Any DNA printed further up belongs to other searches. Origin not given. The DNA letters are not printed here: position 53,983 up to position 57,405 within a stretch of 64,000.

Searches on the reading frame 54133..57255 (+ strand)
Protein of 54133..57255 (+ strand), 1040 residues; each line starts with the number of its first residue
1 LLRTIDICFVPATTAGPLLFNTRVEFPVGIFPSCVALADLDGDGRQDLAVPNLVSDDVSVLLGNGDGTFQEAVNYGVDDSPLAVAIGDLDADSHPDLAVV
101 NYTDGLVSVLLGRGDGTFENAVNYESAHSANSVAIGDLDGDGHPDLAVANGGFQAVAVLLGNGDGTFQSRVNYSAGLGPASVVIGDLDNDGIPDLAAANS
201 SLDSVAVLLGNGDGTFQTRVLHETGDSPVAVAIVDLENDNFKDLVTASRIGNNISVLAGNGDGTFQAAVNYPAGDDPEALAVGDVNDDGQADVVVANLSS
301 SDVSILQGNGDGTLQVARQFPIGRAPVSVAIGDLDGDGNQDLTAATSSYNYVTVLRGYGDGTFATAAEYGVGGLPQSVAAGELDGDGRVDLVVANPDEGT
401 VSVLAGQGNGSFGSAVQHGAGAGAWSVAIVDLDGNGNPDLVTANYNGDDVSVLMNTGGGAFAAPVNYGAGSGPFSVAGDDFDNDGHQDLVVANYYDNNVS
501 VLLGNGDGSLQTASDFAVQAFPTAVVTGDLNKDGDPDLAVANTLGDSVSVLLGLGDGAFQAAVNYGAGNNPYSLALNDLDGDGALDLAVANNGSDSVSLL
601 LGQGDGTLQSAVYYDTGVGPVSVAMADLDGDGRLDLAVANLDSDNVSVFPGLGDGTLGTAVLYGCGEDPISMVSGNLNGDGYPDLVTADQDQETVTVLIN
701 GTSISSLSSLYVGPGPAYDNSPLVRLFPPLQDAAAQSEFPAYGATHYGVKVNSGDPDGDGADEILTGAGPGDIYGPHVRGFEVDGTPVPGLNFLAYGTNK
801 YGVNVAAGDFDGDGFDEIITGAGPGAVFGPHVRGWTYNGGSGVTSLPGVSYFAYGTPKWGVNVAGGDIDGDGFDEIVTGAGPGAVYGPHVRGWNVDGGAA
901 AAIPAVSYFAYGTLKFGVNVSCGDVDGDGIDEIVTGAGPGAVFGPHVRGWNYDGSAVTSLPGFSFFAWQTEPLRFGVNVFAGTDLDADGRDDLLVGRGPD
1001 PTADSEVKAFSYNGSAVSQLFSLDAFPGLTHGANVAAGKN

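Call 42: search_protein_families(library=pfam, proteins=[window:54133-57255:+], max_evalue=0.001)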
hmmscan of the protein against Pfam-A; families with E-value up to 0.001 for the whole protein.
window:54133-57255:+ (1040 aa): 2 families
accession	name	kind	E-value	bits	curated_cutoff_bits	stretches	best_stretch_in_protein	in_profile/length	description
PF13517.12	FG-GAP_3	-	1.3e-120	394.5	26.9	13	137-196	1-60/61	FG-GAP-like repeat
PF01839.29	FG-GAP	-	2.1e-70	232.1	22.1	7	376-405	3-27/37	FG-GAP repeat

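Call 82: search_protein_families(library=ncbifam, proteins=[window:54133-57255:+], max_evalue=0.01)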
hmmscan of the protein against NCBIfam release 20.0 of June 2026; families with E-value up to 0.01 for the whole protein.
window:54133-57255:+ (1040 aa): 2 families
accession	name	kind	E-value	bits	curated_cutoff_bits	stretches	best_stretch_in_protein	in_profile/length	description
NF052323.1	T9SSA_dep_M6i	equivalog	2.2e-08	32.6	600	1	214-347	727-857/1043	T9SS-dependent M6-like inactivated metalloprotease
NF047539.1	XAC2610_fam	domain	7.3e-05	23.2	35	0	479-498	4-23/89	XAC2610-related protein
